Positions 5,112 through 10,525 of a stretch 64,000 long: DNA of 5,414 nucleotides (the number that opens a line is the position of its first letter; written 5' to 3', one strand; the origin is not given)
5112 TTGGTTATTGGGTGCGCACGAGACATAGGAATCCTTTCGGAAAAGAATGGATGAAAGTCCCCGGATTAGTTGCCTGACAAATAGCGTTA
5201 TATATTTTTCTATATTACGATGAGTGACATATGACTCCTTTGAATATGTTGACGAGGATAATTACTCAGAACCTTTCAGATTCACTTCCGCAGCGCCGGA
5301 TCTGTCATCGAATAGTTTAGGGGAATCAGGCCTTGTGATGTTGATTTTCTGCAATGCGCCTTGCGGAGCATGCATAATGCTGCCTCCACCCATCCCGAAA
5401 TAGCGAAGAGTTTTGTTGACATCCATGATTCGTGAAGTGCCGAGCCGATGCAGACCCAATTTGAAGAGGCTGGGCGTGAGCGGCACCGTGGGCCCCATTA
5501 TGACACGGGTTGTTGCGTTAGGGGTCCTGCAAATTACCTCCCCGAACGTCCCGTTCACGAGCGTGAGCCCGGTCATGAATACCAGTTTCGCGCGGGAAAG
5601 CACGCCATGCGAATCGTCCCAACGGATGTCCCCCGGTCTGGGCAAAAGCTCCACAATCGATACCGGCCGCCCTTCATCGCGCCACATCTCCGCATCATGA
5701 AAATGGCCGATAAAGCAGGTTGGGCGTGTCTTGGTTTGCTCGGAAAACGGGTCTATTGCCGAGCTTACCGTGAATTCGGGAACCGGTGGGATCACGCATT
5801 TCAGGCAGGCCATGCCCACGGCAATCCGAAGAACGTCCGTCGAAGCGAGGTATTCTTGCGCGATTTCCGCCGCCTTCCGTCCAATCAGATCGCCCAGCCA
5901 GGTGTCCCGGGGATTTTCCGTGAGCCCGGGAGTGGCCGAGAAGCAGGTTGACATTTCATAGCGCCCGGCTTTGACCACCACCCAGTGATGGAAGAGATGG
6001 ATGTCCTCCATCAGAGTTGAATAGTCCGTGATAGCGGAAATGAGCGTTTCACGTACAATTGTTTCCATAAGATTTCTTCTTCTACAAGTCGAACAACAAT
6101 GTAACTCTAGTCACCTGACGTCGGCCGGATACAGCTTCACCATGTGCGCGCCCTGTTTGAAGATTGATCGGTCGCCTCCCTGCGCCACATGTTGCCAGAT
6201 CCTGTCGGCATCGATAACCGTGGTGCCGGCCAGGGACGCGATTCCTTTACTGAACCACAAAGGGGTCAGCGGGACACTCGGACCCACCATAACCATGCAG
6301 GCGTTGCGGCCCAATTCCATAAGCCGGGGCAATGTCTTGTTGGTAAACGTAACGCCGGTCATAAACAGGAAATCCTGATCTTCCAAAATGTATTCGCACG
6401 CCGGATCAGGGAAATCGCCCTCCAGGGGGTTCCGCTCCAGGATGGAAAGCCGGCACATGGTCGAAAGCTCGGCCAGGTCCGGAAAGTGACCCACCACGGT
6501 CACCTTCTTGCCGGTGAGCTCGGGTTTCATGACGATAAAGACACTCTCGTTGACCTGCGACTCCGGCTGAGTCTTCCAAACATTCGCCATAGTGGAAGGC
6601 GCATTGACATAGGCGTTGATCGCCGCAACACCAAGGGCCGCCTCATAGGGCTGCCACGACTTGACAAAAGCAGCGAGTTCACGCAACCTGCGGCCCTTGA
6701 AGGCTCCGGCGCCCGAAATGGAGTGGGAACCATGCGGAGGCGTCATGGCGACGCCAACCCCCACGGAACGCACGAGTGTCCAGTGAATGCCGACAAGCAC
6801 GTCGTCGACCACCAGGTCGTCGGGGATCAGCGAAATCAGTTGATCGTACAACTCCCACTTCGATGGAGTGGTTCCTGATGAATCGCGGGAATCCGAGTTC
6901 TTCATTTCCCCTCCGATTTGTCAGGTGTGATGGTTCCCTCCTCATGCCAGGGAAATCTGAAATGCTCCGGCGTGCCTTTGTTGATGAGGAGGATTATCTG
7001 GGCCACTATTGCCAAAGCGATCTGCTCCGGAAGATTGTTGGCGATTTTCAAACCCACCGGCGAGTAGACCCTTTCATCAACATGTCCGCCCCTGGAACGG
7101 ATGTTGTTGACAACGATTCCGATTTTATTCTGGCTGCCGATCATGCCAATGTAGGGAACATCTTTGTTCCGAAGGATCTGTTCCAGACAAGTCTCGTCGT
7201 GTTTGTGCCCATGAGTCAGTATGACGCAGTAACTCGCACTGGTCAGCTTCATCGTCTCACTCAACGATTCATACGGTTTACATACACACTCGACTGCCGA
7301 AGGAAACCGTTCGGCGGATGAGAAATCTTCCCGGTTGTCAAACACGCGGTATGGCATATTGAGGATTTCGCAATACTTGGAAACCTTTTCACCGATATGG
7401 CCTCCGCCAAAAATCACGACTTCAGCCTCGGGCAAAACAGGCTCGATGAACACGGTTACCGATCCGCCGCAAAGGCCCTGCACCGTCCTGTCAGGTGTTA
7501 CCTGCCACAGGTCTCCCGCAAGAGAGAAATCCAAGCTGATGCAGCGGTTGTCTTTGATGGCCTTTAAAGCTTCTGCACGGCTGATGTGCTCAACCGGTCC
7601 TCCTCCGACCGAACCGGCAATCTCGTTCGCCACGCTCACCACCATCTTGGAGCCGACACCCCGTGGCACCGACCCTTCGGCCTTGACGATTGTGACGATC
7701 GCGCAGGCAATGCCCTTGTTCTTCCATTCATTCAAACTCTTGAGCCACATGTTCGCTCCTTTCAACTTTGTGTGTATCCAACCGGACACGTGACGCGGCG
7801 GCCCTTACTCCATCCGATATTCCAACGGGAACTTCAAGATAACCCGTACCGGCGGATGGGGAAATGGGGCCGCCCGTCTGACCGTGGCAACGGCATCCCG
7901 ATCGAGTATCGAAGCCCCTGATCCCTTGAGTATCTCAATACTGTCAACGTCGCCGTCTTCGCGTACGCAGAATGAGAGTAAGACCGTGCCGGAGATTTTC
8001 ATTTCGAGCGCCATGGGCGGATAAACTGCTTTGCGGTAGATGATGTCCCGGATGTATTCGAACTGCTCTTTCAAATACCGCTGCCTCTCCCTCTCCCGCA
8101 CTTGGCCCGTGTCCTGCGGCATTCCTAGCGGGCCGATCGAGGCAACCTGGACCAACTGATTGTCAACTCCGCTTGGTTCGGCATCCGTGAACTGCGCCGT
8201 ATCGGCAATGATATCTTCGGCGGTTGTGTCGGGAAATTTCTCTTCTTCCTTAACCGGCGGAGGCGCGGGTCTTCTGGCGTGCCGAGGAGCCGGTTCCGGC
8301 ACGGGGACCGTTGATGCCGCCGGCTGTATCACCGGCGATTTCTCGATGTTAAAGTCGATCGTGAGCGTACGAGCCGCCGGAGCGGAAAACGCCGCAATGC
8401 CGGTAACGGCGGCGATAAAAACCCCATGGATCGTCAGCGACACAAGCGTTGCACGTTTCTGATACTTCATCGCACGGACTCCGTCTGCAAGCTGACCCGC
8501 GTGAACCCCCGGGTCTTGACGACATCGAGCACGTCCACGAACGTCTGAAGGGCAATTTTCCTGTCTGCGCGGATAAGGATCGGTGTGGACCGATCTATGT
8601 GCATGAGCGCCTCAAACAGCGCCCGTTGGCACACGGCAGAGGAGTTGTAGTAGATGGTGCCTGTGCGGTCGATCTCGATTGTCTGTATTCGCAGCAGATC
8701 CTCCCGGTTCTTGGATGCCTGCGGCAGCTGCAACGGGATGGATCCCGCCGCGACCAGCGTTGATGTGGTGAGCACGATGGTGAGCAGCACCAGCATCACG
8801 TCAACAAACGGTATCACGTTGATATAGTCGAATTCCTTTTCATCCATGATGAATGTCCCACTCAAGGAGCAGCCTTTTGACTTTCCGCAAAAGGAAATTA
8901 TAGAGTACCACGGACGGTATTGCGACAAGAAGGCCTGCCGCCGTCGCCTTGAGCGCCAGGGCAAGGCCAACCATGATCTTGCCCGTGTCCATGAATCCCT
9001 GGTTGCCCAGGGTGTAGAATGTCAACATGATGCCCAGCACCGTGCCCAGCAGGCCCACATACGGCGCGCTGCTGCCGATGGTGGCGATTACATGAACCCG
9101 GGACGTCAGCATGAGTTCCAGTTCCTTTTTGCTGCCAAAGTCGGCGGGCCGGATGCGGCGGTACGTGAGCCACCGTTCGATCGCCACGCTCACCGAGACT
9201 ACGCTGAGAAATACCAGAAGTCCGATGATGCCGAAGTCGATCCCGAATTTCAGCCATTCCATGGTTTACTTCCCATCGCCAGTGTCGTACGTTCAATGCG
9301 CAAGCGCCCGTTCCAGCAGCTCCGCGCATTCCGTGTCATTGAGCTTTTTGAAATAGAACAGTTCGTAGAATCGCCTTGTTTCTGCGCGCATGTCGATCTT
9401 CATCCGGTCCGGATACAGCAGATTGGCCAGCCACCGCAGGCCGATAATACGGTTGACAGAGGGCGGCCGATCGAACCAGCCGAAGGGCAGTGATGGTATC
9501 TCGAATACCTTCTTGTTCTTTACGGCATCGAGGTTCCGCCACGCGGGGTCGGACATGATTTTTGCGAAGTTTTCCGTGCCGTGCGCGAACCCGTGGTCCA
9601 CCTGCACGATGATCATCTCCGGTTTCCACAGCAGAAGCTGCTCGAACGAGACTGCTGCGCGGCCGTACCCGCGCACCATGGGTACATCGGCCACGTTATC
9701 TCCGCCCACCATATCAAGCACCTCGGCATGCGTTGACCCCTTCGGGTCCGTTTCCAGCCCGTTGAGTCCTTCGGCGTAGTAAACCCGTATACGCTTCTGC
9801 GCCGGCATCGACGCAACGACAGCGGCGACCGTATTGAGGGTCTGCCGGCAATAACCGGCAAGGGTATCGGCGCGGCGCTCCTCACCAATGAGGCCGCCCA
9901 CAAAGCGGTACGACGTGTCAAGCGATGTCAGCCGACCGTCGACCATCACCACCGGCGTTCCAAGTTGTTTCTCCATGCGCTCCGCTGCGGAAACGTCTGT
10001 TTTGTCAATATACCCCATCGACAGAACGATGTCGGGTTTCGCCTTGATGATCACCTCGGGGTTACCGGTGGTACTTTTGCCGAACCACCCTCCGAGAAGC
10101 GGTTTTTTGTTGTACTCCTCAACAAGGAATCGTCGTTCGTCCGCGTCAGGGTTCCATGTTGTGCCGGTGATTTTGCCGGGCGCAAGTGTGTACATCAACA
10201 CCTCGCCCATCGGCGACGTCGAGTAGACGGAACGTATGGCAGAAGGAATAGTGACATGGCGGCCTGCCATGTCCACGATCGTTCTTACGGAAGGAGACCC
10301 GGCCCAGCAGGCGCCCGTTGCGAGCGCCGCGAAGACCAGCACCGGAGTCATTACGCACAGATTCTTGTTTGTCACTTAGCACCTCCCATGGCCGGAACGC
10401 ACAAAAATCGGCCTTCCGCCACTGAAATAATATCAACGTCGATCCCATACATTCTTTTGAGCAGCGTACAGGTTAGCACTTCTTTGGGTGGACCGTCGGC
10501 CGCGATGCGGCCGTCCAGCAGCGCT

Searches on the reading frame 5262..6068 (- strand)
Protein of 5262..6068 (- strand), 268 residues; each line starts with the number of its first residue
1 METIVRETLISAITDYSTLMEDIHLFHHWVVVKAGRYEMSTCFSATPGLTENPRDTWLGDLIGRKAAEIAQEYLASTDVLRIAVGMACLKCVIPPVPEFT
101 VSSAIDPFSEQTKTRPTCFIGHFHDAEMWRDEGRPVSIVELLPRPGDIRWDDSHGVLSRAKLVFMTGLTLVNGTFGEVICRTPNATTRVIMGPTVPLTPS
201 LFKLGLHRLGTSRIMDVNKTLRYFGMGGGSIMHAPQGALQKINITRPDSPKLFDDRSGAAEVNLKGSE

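Call 19: search_protein_families(library=pfam, proteins=[window:5262-6068:-], max_evalue=0.01)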
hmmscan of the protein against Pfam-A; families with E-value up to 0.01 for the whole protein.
window:5262-6068:- (268 aa): 2 families
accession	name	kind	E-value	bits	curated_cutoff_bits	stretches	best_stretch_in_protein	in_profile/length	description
PF04016.18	DUF364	-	4.8e-26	91.6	23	1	106-237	4-141/147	Putative heavy-metal chelation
PF13938.11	DUF4213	-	2.2e-05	25.1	23.5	1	18-90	11-72/75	Putative heavy-metal chelation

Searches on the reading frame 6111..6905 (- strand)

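Call 19: search_protein_families(library=pfam, proteins=[window:6111-6905:-], max_evalue=0.01)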
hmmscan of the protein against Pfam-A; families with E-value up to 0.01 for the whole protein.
window:6111-6905:- (264 aa): 2 families
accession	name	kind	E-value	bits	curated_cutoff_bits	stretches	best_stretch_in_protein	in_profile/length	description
PF04016.18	DUF364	-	3.3e-32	111.6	23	1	128-253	7-141/147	Putative heavy-metal chelation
PF13938.11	DUF4213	-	1.7e-21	76.7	23.5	1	20-99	1-74/75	Putative heavy-metal chelation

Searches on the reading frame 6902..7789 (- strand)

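Call 19: search_protein_families(library=pfam, proteins=[window:6902-7789:-], max_evalue=0.01)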
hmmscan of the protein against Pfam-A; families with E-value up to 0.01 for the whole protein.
window:6902-7789:- (295 aa): 2 families
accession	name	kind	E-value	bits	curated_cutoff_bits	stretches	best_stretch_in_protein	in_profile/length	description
PF13478.12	XdhC_C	-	1.2e-32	113.5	29.7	1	124-265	1-125/125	XdhC Rossmann domain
PF02625.21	XdhC_CoxI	-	8.6e-17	61.3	24.3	1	22-82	1-61/68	XdhC and CoxI family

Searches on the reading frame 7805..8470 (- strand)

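Call 19: search_protein_families(library=pfam, proteins=[window:7805-8470:-], max_evalue=0.01)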
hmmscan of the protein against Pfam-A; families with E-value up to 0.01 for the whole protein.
window:7805-8470:- (221 aa): 2 families
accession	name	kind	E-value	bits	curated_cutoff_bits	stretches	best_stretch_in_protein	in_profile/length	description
PF03544.19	TonB_C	-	1.1e-16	61.5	24.6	1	148-219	3-78/79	Gram-negative bacterial TonB protein C-terminal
PF13103.11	TonB_2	-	8.5e-07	29.5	22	1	138-207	6-72/85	TonB C terminal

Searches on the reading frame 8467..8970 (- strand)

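Call 19: search_protein_families(library=pfam, proteins=[window:8467-8970:-], max_evalue=0.01)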
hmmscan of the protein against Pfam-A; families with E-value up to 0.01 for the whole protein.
window:8467-8970:- (167 aa): 1 family
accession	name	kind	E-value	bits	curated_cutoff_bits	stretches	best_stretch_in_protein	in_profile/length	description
PF02472.21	ExbD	-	6.2e-22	78.5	25.4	1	48-164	6-126/128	Biopolymer transport protein ExbD/TolR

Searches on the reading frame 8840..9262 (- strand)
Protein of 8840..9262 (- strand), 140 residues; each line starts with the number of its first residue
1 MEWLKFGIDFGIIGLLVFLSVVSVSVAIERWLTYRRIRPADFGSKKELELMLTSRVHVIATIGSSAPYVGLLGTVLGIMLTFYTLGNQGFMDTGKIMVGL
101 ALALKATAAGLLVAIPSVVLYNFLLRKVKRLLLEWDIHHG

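Call 19: search_protein_families(library=pfam, proteins=[window:8840-9262:-], max_evalue=0.01)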
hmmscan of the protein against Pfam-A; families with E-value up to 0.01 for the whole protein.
window:8840-9262:- (140 aa): 1 family
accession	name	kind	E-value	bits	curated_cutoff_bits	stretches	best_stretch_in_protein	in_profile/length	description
PF01618.21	MotA_ExbB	-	5.1e-29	101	22.9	1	51-136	41-126/127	MotA/TolQ/ExbB proton channel family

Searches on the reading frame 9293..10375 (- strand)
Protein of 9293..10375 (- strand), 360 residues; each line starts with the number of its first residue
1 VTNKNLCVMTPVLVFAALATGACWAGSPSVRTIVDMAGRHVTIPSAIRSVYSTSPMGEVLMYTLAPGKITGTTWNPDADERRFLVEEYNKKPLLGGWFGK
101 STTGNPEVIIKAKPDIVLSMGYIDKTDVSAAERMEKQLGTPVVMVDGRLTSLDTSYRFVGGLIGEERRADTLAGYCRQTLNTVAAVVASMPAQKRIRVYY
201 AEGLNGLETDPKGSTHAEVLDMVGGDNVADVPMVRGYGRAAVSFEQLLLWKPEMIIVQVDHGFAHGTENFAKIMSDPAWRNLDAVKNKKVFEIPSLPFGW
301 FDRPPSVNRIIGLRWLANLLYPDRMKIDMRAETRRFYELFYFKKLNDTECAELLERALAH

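Call 3: search_protein_families(library=pfam, proteins=[window:9293-10375:-], max_evalue=0.01)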
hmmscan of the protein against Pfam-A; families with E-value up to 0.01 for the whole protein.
window:9293-10375:- (360 aa): 1 family
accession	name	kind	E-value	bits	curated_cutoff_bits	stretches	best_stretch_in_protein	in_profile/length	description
PF01497.23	Peripla_BP_2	-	3.5e-18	66.3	27.5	1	98-295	43-233/235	Periplasmic binding protein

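Call 4: search_protein_families(library=ncbifam, proteins=[window:9293-10375:-], max_evalue=0.01)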
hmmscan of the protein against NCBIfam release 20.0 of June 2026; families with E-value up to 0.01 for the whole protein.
window:9293-10375:- (360 aa): 6 families
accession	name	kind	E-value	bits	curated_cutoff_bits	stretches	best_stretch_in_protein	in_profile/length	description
TIGR04281.1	peripla_PGF_1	equivalog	4.7e-10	39.1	325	1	101-293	68-241/330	PGF-CTERM-anchored ABC transporter substrate-binding protein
TIGR03659.1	IsdE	equivalog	5.1e-07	29.2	298.65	1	217-299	193-273/292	heme ABC transporter substrate-binding protein IsdE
NF008200.0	PRK10957.1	equivalog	4.1e-06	26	205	1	104-294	116-306/330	Fe2+-enterobactin ABC transporter substrate-binding protein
NF002894.0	PRK03379.1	equivalog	2.3e-05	23.7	234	1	105-263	70-220/266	vitamin B12 ABC transporter substrate-binding protein BtuF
NF008501.1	PRK11411.1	subfamily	0.00048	19.2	320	1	105-293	93-269/303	Fe(3+) dicitrate ABC transporter substrate-binding protein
NF049932.1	TranspRegBtr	equivalog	0.0011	17.5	900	0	240-302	449-510/531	bacillibactin transport transcriptional regulator Btr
